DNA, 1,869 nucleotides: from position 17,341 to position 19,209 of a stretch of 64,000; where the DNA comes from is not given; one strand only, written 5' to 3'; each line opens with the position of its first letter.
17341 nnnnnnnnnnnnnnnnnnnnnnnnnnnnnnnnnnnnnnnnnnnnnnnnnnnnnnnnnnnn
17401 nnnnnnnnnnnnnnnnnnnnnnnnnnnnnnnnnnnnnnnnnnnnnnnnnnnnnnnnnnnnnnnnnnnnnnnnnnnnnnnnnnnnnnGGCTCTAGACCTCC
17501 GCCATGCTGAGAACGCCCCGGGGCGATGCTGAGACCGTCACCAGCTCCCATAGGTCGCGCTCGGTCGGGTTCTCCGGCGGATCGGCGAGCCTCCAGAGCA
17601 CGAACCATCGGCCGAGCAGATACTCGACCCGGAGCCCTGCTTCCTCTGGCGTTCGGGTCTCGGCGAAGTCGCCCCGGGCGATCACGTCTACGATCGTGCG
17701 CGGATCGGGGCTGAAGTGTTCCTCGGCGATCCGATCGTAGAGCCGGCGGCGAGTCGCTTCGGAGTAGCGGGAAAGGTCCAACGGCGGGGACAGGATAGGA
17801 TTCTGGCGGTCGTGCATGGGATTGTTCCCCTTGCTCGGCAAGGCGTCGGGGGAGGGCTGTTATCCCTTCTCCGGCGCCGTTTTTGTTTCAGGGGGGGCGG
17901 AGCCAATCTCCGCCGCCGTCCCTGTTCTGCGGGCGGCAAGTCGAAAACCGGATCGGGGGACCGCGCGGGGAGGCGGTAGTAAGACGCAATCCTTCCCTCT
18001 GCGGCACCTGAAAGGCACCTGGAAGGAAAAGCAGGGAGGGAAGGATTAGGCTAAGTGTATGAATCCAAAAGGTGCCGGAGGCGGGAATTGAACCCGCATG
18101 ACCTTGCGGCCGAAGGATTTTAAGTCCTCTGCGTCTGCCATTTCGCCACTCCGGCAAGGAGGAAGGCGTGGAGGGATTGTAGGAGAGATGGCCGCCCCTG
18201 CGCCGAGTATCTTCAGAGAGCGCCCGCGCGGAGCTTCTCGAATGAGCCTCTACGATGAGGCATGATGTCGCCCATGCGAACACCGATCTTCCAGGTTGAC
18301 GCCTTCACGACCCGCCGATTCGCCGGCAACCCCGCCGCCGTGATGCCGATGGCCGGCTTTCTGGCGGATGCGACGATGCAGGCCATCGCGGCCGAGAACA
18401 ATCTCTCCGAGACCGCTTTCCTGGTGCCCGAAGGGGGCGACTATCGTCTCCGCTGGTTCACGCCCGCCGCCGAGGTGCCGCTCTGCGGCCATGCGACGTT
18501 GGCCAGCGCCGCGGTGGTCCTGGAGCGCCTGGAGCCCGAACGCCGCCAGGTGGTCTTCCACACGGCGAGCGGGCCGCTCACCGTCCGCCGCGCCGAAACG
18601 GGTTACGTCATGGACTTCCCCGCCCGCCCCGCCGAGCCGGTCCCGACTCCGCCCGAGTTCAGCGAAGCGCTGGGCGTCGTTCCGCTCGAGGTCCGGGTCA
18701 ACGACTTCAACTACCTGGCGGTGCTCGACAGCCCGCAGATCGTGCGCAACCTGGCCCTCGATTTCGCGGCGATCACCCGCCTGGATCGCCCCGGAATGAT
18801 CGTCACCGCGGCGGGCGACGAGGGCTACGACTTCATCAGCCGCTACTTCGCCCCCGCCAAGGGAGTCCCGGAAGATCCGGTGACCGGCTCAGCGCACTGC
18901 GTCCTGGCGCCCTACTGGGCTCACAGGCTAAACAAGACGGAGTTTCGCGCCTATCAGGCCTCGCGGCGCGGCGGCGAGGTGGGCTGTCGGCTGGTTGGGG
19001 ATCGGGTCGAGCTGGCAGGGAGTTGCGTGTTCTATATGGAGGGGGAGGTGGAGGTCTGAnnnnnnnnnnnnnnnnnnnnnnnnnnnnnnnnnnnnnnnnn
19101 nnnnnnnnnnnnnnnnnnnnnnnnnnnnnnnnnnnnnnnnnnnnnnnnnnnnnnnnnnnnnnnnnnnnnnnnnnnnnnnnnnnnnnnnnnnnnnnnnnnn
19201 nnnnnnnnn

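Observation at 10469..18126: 7.66 kb integrative element inserted into the 3' end of tRNA-Leu(TAA), bounded by a 56-nt imperfect direct repeat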

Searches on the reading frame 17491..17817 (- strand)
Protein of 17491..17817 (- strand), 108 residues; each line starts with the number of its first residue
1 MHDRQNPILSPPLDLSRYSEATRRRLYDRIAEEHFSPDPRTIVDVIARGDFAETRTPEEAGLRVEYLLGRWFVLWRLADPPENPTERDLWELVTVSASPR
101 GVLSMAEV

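Call 9: search_protein_families(library=phrogs, max_evalue=0.01, proteins=[window:17491-17817:-])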
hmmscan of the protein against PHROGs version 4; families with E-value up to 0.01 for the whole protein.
window:17491-17817:- (108 aa): 0 families

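Call 10: search_protein_families(library=pfam, max_evalue=0.01, proteins=[window:17491-17817:-])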
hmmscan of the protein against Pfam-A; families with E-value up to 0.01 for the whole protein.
window:17491-17817:- (108 aa): 0 families

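Call 33: search_protein_families(library=pfam, max_evalue=5, proteins=[window:17491-17817:-])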
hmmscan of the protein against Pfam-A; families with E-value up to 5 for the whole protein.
window:17491-17817:- (108 aa): 0 families

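Call 48: find_homologous_proteins(query=window:17491-17817:-)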
Query window:17491-17817:- (108 aa): 24 proteins with E <= 0.001 among 34 candidates.
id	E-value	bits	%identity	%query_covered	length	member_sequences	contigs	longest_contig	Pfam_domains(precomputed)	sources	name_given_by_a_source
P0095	2.7e-59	216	92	100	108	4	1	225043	-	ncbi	-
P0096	1.3e-55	204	85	100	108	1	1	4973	-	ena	-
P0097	1.5e-55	204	85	100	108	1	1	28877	-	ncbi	-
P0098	6.0e-55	202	85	100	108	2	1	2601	-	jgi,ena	-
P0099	2.3e-52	194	81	100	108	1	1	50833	-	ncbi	-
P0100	1.4e-50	188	78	100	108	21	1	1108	-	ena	-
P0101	1.3e-47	178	76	100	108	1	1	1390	-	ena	-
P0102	2.6e-46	174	72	100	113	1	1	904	-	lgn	-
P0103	1.2e-45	172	78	91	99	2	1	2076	-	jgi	jgi:hypothetical protein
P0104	1.8e-44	168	72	100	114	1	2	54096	-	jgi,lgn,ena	-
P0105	8.3e-44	166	78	93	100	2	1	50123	-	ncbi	ncbi:MAG: hypothetical protein ABJC13_17970 [Acidobacteriota bacterium]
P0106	1.3e-43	165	70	100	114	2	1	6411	-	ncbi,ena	-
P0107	2.8e-43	164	71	100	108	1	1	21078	-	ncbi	-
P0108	3.4e-35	138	64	100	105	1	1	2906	-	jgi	jgi:hypothetical protein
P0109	4.2e-35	138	64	100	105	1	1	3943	-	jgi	-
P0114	1.0e-24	105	52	100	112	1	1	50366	-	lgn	-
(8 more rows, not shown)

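Call 49: find_encoding_contigs(protein=P0095, flank=10000, max_places=2)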
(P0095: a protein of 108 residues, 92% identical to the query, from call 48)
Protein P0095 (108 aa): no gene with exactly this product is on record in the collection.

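Call 50: find_encoding_contigs(protein=P0099, flank=10000, max_places=2)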
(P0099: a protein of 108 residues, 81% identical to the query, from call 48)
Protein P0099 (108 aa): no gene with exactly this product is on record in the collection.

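Call 51: find_encoding_contigs(protein=P0114, flank=10000, max_places=2)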
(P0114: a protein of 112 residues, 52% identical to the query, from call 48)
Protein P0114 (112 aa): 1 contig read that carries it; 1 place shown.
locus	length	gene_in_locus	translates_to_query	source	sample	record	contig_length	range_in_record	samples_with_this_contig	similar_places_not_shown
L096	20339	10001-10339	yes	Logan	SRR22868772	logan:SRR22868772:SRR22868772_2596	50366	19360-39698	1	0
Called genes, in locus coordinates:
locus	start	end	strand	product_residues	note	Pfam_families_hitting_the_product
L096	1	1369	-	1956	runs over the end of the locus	PF20155:TMP_3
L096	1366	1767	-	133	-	-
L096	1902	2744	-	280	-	-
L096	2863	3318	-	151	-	-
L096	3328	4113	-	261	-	-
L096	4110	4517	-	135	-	-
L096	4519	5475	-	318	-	-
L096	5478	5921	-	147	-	-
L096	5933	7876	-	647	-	-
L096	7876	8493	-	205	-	-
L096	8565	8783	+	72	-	-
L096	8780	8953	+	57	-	-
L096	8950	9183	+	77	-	-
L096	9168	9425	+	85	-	-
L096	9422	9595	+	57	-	-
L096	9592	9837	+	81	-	-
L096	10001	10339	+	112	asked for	-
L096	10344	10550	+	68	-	-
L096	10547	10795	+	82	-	-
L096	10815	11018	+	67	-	-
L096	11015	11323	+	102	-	-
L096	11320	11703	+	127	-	PF03692:CxxCxxCC (weak)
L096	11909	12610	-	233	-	-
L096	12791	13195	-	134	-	-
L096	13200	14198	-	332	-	-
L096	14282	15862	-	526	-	PF05065:Phage_capsid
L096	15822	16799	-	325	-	-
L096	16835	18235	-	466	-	PF04860:Phage_portal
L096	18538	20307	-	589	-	-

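Call 57: find_related_loci(query=A4, collection=viral_contigs, flank=10000)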
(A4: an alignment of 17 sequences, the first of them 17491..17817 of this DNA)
Query A4 (108 aa) in viral_contigs; peptide patterns used: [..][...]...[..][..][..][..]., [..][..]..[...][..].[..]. (x = any residue, [..] = any of these).
63 stretches matched a pattern, but none encodes a relative of the query by tblastn (E <= 1e-3).

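Call 59: find_related_loci(query=A4, collection=metagenome_contigs, flank=10000)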
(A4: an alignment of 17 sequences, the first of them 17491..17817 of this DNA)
Query A4 (108 aa) in metagenome_contigs; peptide patterns used: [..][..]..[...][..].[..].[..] (x = any residue, [..] = any of these).
27 stretches matched a pattern; 14 encode a relative of the query (tblastn E <= 1e-3); 14 distinct loci.
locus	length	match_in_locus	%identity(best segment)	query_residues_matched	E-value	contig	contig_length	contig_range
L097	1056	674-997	80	1-108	3e-59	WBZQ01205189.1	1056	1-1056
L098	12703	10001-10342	72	1-108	6e-48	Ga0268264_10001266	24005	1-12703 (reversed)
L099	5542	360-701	72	1-108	6e-48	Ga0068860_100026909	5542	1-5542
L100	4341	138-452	62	1-108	6e-37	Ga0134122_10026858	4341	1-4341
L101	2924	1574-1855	47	11-103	2e-18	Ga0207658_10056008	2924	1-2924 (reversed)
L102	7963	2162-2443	47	11-103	5e-18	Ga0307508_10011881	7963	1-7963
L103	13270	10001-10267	44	12-103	3e-16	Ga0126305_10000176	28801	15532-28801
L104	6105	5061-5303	48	12-99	4e-16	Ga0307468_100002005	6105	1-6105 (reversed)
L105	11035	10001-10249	47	12-99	4e-16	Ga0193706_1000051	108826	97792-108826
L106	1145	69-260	46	7-75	8e-16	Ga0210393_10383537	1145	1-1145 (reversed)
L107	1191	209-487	37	10-106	5e-15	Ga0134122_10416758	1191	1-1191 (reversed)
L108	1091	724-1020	36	1-108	8e-15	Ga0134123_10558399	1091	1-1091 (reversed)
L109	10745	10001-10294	38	5-108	1e-13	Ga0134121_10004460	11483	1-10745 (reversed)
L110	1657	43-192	45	12-75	3e-11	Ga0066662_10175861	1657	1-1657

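Call 61: predict_structure(alignment_id=A4)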
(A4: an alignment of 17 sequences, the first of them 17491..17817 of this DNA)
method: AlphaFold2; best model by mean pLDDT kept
length: 108 residues; sequences in the alignment: 17
mean_pLDDT: 82.5   pTM: 0.72
mean pLDDT of the five models: 82.5, 80.5, 76.7, 75.1, 72.8
residues with pLDDT >= 90: 40; 70-90: 56; 50-70: 4; < 50: 8
segments of 3 or more residues with pLDDT < 50: 1-8
pLDDT, mean of each block of 10 residues (from residue 1): 44 85 92 83 81 88 93 91 88 84 80
secondary structure, 60 per line:
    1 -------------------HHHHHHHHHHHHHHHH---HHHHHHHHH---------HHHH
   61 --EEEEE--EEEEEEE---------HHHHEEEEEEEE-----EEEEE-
elements in order: H20-35 H39-47 H57-60 E63-67 E70-76 H86-89 E90-97 E103-107

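Call 65: fold_search(model_id=the predicted structure, library=pdb)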
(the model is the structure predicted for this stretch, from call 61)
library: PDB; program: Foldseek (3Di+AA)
matches with E <= 10: 284; with E <= 0.001: 0
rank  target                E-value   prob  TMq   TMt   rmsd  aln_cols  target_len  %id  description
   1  4ylb_D                5.8e-01  0.08  0.18  0.17  14.6        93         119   14  Crystal Structure of A102D mutant of hsp14.1 from Sulfolobus solfatataricus P2 (released 2015-11-04)
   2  4jut_G                7.5e-01  0.13  0.20  0.24   8.9        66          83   26  Crystal structure of a mutant fragment of Human HSPB6 (released 2014-02-05)
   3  8tum_a                7.5e-01  0.10  0.24  0.20  15.2       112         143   13  Type IV pilus from Pseudomonas PAO1 strain (released 2024-03-13)
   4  8s7a                  9.6e-01  0.11  0.20  0.27   8.3        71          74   20  HSPB8acd-C99S/F155T/A156S (released 2025-03-12)
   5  4jut_C                9.6e-01  0.10  0.18  0.21   9.3        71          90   24  Crystal structure of a mutant fragment of Human HSPB6 (released 2014-02-05)
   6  4jus_A                1.1e+00  0.09  0.18  0.23   9.4        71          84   22  Crystal structure of a fragment of Human HSPB6 (released 2014-02-05)
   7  3vhx_H                1.2e+00  0.13  0.16  0.19  11.2        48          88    8  The crystal structure of Arf6-MKLP1 (Mitotic kinesin-like protein 1) complex (released 2012-05-16)
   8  5cfv_A                1.2e+00  0.07  0.23  0.07  12.7        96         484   12  Fusion of Maltose-binding Protein and PilA from Acinetobacter nosocomialis M2 (released 2016-07-13)
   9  9l12_A                1.2e+00  0.07  0.15  0.03  10.4        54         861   18  Crystal structure of Cas12h ternary complex (released 2025-06-11)
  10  4q05_A                1.2e+00  0.06  0.17  0.07  10.9        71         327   14  Crystal structure of an esterase E25 (released 2014-06-04)
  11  8e29_A                1.3e+00  0.07  0.18  0.05   9.3        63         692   10  Human Dis3L2 in complex with hairpin C-U12 (released 2023-03-01)
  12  8xri_A                1.3e+00  0.04  0.17  0.03  17.6        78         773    8  The crystal structure of AsfvTopII in complex with both G-DNA and T-DNA (released 2024-08-07)
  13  5a8d                  1.4e+00  0.44  0.35  0.14   4.6        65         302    9  The high resolution structure of a novel alpha-L-arabinofuranosidase (CtGH43) from Clostridium thermocellum ATCC 27405 (released 2016-07-27)
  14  7pi7_D                1.4e+00  0.41  0.31  0.12   3.2        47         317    8  PfCyRPA bound to monoclonal antibody Cy.002 Fab fragment (released 2022-02-09)
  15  8tob_AB               1.4e+00  0.12  0.23  0.31   5.7        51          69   16  Acinetobacter GP16 Type IV pilus (released 2024-03-06)
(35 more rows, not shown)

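Call 77: search_protein_families(library=ncbifam, max_evalue=0.01, proteins=[window:17491-17817:-])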
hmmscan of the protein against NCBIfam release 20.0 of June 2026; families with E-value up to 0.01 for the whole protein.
window:17491-17817:- (108 aa): 0 families

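Call 80: search_protein_families(library=pfam, max_evalue=0.001, proteins=[L103:1222-2679:+, L103:10787-11473:-, L103:12307-13269:+, L105:1188-3884:+, L105:3935-5527:-, L105:5583-7823:-, L105:7950-8915:+, L109:8413-9597:-, L109:5244-7943:+, L102:584-1621:-])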
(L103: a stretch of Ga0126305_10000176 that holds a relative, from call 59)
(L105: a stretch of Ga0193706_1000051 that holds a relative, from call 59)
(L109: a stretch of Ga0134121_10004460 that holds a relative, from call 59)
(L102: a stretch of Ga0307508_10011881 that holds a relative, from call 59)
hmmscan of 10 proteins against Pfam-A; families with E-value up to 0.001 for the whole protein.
L103:1222-2679:+ (485 aa): 0 families

L103:10787-11473:- (228 aa): 0 families

L103:12307-13269:+ (321 aa): 3 families
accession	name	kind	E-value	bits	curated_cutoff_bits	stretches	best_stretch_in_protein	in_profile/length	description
PF13560.12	HTH_31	-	1.8e-17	63.8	27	2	36-83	9-57/64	Helix-turn-helix domain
PF01381.28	HTH_3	-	1.7e-14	54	23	1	39-82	7-50/55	Helix-turn-helix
PF12844.13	HTH_19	-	1.1e-06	28.9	30.2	0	35-77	6-48/64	Helix-turn-helix domain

L105:1188-3884:+ (898 aa): 1 family
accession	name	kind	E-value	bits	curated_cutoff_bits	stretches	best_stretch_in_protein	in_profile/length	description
PF00528.27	BPD_transp_1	-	3.1e-24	86.2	26.4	1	688-887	1-175/184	Binding-protein-dependent transport system inner membrane component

L105:3935-5527:- (530 aa): 0 families

L105:5583-7823:- (746 aa): 0 families

L105:7950-8915:+ (321 aa): 1 family
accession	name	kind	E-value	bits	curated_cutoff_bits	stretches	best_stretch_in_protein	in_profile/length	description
PF09985.14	Glucodextran_C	-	1.2e-34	120.3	22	1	29-311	1-225/228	C-terminal binding-module, SLH-like, of glucodextranase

L109:8413-9597:- (394 aa): 0 families

L109:5244-7943:+ (899 aa): 5 families
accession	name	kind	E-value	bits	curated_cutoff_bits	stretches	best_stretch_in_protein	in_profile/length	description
PF12770.12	CHAT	-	2.2e-35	123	24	1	659-896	11-288/289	CHAT domain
PF14559.12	TPR_19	-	1.9e-07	31.8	25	1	175-224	3-53/68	Tetratricopeptide repeat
PF17874.7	TPR_MalT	-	1.7e-06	28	45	1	353-535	85-265/336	MalT-like TPR region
PF07719.23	TPR_2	-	3.5e-05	24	27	0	426-453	2-29/34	Tetratricopeptide repeat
PF09976.15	TPR_21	-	0.00083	19.6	25.5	1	372-496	60-180/193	Tetratricopeptide repeat-like domain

L102:584-1621:- (345 aa): 0 families

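Call 87: search_dna_similar(query=window:17491-17817:-, collection=phages, mode=protein, max_rows=10, max_evalue=0.01)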
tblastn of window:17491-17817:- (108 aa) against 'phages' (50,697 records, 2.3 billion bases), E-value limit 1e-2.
No match.

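Call 91: search_protein_families(library=pfam, max_evalue=0.001, proteins=[L096:5933-7876:-, L096:18538-20307:-, L096:11909-12610:-, L096:13200-14198:-, L096:7876-8493:-])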
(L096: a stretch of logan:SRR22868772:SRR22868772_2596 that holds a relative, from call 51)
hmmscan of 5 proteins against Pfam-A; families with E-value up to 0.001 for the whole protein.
L096:5933-7876:- (647 aa): 1 family
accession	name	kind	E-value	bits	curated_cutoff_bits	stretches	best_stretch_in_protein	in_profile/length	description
PF01391.23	Collagen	-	1.8e-05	24.9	27.2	0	283-322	10-49/60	Collagen triple helix repeat (20 copies)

L096:18538-20307:- (589 aa): 0 families

L096:11909-12610:- (233 aa): 0 families

L096:13200-14198:- (332 aa): 0 families

L096:7876-8493:- (205 aa): 0 families

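Call 94: fold_search(model_id=the predicted structure, library=viral)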
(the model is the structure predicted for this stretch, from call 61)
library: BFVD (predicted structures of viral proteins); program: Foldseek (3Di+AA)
matches with E <= 10: 559; with E <= 0.001: 0
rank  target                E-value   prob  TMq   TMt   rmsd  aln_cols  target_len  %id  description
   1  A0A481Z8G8            1.1e-01  0.33  0.32  0.21  14.8       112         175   12  F-box-like family protein [Pithovirus LCPAC302]
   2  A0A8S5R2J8            2.9e-01  0.16  0.19  0.20  12.9        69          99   13  Uncharacterized protein [Siphoviridae sp. ctj7g1]
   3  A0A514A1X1            2.9e-01  0.16  0.27  0.26  16.6       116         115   16  Uncharacterized protein [Aeromonas phage LAh10]
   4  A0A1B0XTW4            3.7e-01  0.14  0.23  0.18  11.5        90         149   17  (no name in the UniProt tables at hand)
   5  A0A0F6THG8            4.0e-01  0.12  0.25  0.26  12.0       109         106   16  Uncharacterized protein [Sinorhizobium phage phiM9]
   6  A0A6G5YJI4            4.2e-01  0.13  0.25  0.22  16.1       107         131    8  (no name in the UniProt tables at hand)
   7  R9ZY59                4.5e-01  0.10  0.23  0.21  16.9        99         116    8  Uncharacterized protein [Cellulophaga phage phi19:3]
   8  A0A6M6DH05            4.8e-01  0.14  0.28  0.13  12.0       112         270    8  (no name in the UniProt tables at hand)
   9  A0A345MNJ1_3          5.1e-01  0.35  0.26  0.03   7.4        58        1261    9  (no name in the UniProt tables at hand)
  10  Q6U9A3                5.1e-01  0.23  0.30  0.38   8.2        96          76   14  Uncharacterized protein [Aeromonas phage 44RR2.8t]
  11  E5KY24                5.5e-01  0.16  0.28  0.35   7.9        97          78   15  Uncharacterized protein [Escherichia phage PhaxI]
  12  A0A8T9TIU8            5.5e-01  0.13  0.26  0.24   9.9       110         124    4  (no name in the UniProt tables at hand)
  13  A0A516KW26            5.5e-01  0.12  0.20  0.22  10.5        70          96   14  (no name in the UniProt tables at hand)
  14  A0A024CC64            5.8e-01  0.15  0.22  0.06   6.1        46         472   15  Genome polyprotein (Fragment) [Jingmen tick virus]
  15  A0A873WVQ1            6.2e-01  0.10  0.17  0.28  11.7        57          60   14  Uncharacterized protein [Streptomyces phage Shaeky]
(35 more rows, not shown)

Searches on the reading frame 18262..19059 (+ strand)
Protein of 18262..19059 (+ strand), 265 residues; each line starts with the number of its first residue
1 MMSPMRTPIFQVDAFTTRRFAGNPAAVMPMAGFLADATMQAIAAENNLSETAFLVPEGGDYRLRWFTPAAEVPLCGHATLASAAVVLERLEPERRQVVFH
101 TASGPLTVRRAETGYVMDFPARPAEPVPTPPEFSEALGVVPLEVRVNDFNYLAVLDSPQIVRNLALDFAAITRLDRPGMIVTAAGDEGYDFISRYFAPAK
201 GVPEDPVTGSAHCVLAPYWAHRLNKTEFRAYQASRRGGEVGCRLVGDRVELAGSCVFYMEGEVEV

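Call 10: search_protein_families(library=pfam, max_evalue=0.01, proteins=[window:18262-19059:+])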
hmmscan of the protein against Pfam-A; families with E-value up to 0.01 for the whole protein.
window:18262-19059:+ (265 aa): 1 family
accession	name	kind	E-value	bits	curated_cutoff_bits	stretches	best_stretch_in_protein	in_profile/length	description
PF02567.21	PhzC-PhzF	-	2.9e-61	207.9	27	1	12-261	1-281/281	Phenazine biosynthesis-like protein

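Call 12: find_encoding_contigs(protein=window:18262-19059:+, flank=10000, max_places=6)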
Protein window:18262-19059:+ (265 aa): no gene with exactly this product is on record in the collection.

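Call 14: find_related_loci(query=window:18262-19059:+, collection=genome_contigs, flank=10000)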
Query window:18262-19059:+ (265 aa) in genome_contigs; peptide patterns used: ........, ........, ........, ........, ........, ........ (x = any residue, [..] = any of these).
599 stretches matched a pattern (row limit reached: there are more); 522 encode a relative of the query (tblastn E <= 1e-3); the best 80 are kept; 80 distinct loci.
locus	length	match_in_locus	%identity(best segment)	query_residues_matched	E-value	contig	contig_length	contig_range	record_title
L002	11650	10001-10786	91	4-265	4e-161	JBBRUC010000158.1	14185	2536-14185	MAG: Thermoanaerobaculia bacterium isolate La3_concoct.109 La3_concoct.109_K_2859440_L_14185_cov_11.0000, whole genome s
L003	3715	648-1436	77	3-265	2e-142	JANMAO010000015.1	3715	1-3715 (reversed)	MAG: Lysobacter sp. isolate OTE_1_metabat_72 OTE_1_k141_3163542, whole genome shotgun sequence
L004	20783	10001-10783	76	5-265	4e-138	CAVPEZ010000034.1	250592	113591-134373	MAG: uncultured Acidobacteriaceae bacterium isolate MFD10071.bin.3.36 genome assembly, contig: contig_75523, whole genom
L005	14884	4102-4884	75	5-265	1e-137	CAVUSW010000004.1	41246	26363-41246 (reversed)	MAG: uncultured Acidobacteriaceae bacterium isolate MFD00964.bin.2.181 genome assembly, contig: contig_20156, whole geno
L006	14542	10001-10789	77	3-265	3e-137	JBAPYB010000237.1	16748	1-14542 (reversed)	MAG: Thermoanaerobaculia bacterium isolate MFD00413_ilm_asm_bin5 k127_47133, whole genome shotgun sequence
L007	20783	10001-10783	78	5-265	4e-137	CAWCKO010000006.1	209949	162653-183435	MAG: uncultured Acidobacteriaceae bacterium isolate MFD01248.bin.1.32 genome assembly, contig: contig_12422, whole genom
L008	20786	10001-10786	77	4-265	1e-136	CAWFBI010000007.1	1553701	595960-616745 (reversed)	MAG: uncultured Acidobacteriaceae bacterium isolate MFD02248.bin.2.22 genome assembly, contig: contig_29238, whole genom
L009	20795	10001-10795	77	1-265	6e-136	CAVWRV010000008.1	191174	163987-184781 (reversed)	MAG: uncultured Acidobacteriaceae bacterium isolate MFD03346.bin.2.69 genome assembly, contig: contig_17521, whole genom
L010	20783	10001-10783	76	5-265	9e-136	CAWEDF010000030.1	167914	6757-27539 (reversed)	MAG: uncultured Acidobacteriaceae bacterium isolate MFD03346.bin.2.25 genome assembly, contig: contig_3888, whole genome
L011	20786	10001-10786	76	4-265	1e-135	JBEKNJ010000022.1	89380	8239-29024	MAG: Acidobacteriaceae bacterium isolate SPRUCE 414 SPRUCE_414_22, whole genome shotgun sequence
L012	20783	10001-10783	75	5-265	3e-135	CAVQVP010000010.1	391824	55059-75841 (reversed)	MAG: uncultured Acidobacteriota bacterium isolate MFD10071.bin.1.72 genome assembly, contig: contig_74705, whole genome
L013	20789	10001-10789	76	3-265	3e-135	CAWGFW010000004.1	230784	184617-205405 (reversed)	MAG: uncultured Acidobacteriaceae bacterium isolate MFD05512.bin.1.61 genome assembly, contig: contig_49905, whole genom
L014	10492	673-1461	75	3-265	6e-135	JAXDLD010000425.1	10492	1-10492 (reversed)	MAG: Acidobacteriota bacterium isolate BP_61 scaffold_1145124, whole genome shotgun sequence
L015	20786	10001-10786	77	3-264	4e-135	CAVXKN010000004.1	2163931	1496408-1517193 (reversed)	MAG: uncultured Acidobacteriota bacterium isolate MFD09567.bin.1.66 genome assembly, contig: contig_34248, whole genome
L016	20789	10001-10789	75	3-265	6e-135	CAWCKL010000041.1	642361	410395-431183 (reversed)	MAG: uncultured Acidobacteriota bacterium isolate MFD01248.bin.1.17 genome assembly, contig: contig_5859, whole genome s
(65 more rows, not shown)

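Call 104: search_protein_families(library=pfam, max_evalue=0.01, proteins=[L002:8049-8891:-, L002:7222-7704:+, L002:5742-6560:+])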
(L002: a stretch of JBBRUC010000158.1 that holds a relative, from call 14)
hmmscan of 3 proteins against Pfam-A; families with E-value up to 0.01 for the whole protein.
L002:8049-8891:- (280 aa): 2 families
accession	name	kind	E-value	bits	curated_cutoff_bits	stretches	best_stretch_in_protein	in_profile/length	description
PF13676.11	TIR_2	-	2.4e-13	51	28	1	134-244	1-105/122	TIR domain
PF10137.14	CAP12-PCTIR_TIR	-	0.0088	16.5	24.7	0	134-197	2-62/119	CAP12/Pycsar effector protein, TIR domain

L002:7222-7704:+ (160 aa): 0 families

L002:5742-6560:+ (272 aa): 3 families
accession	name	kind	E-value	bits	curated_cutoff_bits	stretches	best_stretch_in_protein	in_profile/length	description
PF20240.3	DUF6597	-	7.5e-26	90.7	27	1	31-122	2-103/103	Domain of unknown function (DUF6597)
PF12833.13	HTH_18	-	9.5e-20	71.1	33.6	1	189-267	2-79/80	Helix-turn-helix domain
PF00165.29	HTH_AraC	-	3.3e-09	37.1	26.6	1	238-265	14-40/42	Bacterial regulatory helix-turn-helix proteins, AraC family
